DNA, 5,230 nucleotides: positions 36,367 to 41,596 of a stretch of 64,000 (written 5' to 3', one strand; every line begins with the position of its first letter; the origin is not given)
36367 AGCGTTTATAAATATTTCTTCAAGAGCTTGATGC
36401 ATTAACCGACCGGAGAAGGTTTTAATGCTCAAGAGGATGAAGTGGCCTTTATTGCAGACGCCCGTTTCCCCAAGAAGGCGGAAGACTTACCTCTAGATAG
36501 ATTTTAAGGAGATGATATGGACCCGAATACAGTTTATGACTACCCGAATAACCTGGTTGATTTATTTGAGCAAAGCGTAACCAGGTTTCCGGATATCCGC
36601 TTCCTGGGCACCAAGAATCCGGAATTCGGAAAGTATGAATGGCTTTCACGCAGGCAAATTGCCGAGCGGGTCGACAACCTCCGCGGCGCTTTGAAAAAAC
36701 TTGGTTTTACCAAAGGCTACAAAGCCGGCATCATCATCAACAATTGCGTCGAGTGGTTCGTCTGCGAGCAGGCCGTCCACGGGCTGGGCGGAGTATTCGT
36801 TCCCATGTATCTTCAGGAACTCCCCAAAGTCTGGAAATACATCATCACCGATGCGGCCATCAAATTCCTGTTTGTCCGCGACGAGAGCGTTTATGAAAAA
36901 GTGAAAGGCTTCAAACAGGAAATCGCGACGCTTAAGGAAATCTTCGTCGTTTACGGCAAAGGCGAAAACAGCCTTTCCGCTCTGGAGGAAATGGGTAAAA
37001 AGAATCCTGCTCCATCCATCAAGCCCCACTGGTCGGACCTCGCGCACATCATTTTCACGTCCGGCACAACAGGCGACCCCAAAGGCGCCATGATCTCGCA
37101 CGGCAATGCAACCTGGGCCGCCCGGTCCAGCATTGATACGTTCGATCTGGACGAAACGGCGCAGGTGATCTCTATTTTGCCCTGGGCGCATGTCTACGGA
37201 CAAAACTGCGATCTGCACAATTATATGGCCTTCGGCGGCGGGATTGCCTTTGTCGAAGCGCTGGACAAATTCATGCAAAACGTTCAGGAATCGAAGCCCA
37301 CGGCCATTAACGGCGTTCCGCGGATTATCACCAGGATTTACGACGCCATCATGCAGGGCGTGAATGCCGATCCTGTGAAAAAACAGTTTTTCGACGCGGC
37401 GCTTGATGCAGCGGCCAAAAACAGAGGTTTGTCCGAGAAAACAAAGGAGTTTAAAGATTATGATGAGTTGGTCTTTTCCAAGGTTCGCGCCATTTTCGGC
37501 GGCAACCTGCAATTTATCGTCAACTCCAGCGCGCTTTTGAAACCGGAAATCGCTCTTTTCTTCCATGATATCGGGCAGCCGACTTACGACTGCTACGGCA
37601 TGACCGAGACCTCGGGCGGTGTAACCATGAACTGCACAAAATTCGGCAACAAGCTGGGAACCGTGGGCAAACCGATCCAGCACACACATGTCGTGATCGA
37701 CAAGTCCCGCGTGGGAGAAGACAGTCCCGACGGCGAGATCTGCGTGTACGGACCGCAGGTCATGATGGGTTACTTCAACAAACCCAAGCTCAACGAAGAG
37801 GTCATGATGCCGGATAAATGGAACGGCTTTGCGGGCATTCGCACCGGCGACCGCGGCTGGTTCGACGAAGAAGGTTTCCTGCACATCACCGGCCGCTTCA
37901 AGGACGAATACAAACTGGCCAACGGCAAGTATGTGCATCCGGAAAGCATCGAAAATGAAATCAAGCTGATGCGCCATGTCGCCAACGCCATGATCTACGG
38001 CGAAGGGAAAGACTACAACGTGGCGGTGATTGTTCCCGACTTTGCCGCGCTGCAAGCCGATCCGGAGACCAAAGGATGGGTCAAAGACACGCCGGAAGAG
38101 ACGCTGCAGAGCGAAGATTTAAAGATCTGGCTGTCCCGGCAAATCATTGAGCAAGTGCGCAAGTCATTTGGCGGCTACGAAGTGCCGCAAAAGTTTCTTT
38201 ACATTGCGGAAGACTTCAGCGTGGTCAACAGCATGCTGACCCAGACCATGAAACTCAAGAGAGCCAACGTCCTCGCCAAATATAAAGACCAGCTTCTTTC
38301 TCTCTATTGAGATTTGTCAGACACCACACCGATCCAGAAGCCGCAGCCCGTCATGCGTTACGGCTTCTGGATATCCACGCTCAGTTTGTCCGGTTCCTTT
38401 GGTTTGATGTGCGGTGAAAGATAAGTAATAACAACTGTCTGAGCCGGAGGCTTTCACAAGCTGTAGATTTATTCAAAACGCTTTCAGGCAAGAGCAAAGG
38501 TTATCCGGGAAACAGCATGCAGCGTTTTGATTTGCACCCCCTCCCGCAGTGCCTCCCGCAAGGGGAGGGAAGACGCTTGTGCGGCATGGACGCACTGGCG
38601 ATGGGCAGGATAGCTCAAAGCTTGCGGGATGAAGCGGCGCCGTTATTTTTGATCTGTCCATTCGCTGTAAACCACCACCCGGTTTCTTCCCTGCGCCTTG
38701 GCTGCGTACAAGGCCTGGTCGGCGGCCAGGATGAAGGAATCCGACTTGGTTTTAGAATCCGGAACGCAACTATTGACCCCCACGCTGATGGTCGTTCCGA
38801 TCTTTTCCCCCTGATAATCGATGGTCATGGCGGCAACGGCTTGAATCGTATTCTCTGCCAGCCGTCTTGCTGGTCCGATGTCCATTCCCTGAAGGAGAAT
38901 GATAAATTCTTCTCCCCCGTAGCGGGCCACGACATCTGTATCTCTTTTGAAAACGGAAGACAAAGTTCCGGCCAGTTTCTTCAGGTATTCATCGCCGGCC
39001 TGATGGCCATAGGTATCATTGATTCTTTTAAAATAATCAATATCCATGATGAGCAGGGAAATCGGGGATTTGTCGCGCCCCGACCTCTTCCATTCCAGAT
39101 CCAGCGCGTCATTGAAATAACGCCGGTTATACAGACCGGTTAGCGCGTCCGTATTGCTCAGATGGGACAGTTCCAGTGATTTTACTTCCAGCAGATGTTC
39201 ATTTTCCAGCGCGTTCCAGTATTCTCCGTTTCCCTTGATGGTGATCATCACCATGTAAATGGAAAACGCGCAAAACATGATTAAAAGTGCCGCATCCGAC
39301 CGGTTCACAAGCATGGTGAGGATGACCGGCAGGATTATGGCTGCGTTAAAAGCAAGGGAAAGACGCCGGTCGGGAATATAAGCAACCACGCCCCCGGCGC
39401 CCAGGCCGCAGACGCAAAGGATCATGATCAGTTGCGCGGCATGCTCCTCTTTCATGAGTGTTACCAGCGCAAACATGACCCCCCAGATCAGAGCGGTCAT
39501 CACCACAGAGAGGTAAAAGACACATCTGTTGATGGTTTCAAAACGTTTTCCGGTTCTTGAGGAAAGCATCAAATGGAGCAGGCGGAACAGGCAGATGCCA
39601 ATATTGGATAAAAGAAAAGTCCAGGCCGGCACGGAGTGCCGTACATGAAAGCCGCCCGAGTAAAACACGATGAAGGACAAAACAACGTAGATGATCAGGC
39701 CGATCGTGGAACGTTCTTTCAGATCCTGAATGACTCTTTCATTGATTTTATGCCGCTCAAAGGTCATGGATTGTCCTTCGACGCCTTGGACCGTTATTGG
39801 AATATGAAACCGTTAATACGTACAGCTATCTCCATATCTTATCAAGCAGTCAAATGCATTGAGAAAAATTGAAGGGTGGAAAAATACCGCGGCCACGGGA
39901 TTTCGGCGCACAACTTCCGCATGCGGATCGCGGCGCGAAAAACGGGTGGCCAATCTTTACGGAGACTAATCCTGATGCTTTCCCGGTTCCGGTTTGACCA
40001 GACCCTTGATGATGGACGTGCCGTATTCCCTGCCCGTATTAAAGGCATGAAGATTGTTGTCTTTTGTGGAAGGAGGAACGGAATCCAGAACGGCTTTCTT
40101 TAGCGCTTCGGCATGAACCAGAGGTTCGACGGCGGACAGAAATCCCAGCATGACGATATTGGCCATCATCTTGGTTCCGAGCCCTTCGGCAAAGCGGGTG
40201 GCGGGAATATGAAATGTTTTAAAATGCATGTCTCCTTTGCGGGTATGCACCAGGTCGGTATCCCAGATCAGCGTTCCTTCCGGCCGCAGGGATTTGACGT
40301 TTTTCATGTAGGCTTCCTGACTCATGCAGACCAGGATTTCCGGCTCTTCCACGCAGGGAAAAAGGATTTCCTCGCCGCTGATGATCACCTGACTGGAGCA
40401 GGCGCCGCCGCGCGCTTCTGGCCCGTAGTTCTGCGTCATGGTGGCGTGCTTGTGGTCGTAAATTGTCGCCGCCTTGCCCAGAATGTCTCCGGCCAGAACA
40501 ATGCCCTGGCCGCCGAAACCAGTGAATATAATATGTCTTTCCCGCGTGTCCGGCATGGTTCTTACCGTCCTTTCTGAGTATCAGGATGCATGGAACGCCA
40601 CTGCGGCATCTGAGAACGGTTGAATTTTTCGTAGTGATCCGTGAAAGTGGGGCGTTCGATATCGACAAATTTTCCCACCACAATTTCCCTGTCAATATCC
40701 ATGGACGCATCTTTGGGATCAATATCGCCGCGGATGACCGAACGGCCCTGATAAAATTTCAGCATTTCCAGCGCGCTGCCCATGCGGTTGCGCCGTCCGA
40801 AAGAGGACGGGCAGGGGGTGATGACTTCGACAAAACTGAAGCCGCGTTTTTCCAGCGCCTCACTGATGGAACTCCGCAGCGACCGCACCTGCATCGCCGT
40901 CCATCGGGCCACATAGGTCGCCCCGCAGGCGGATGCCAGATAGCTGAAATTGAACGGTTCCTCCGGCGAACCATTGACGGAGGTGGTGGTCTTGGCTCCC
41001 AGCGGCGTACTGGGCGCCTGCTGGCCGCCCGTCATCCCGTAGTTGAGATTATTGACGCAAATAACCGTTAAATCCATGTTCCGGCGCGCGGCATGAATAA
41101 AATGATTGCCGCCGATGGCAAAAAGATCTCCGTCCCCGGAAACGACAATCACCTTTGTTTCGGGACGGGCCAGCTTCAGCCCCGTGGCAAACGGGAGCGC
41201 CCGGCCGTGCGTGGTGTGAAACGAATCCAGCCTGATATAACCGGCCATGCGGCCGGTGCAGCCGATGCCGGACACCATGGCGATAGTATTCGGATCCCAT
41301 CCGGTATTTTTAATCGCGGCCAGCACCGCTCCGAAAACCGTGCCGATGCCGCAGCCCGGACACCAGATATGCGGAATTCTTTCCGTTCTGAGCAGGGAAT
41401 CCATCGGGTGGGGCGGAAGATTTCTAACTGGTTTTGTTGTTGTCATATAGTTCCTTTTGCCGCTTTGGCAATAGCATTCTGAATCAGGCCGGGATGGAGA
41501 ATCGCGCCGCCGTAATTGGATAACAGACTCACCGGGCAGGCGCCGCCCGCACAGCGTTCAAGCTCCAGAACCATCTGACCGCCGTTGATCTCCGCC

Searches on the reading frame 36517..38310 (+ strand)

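Call 100: search_protein_families(library=pfam, proteins=[window:36517-38310:+], max_evalue=0.00001)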
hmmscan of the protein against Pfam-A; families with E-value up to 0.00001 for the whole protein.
window:36517-38310:+ (597 aa): 1 family
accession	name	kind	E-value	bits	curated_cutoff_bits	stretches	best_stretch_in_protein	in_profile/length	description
PF00501.34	AMP-binding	-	5e-69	233.4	29.9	1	17-420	1-384/384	AMP-binding enzyme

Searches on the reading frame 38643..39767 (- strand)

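Call 100: search_protein_families(library=pfam, proteins=[window:38643-39767:-], max_evalue=0.00001)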
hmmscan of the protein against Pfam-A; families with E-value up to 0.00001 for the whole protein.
window:38643-39767:- (374 aa): 1 family
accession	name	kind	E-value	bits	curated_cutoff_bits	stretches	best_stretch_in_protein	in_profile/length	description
PF00990.26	GGDEF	-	6.9e-49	166.1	23.8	1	205-363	2-161/161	Diguanylate cyclase, GGDEF domain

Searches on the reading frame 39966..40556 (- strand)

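Call 100: search_protein_families(library=pfam, proteins=[window:39966-40556:-], max_evalue=0.00001)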
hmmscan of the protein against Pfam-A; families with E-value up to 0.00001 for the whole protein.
window:39966-40556:- (196 aa): 1 family
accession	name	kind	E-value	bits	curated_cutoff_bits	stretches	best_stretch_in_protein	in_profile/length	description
PF01558.24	POR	-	1.4e-32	113.7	27.4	1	15-177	1-173/173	Pyruvate ferredoxin/flavodoxin oxidoreductase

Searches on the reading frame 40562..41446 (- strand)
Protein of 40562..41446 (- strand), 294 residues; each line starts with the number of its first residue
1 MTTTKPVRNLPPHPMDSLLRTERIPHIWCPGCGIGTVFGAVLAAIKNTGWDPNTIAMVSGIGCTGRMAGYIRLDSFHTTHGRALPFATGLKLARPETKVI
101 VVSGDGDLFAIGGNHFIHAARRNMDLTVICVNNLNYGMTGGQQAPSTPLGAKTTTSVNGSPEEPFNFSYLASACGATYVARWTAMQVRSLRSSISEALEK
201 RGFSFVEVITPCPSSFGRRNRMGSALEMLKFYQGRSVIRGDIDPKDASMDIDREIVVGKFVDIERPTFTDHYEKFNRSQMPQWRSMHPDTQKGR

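Call 100: search_protein_families(library=pfam, proteins=[window:40562-41446:-], max_evalue=0.00001)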
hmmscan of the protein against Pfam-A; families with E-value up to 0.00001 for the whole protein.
window:40562-41446:- (294 aa): 1 family
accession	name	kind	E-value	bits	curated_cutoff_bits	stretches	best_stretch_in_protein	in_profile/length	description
PF02775.26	TPP_enzyme_C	-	3.7e-36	124.6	21.9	1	63-208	4-151/151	Thiamine pyrophosphate enzyme, C-terminal TPP binding domain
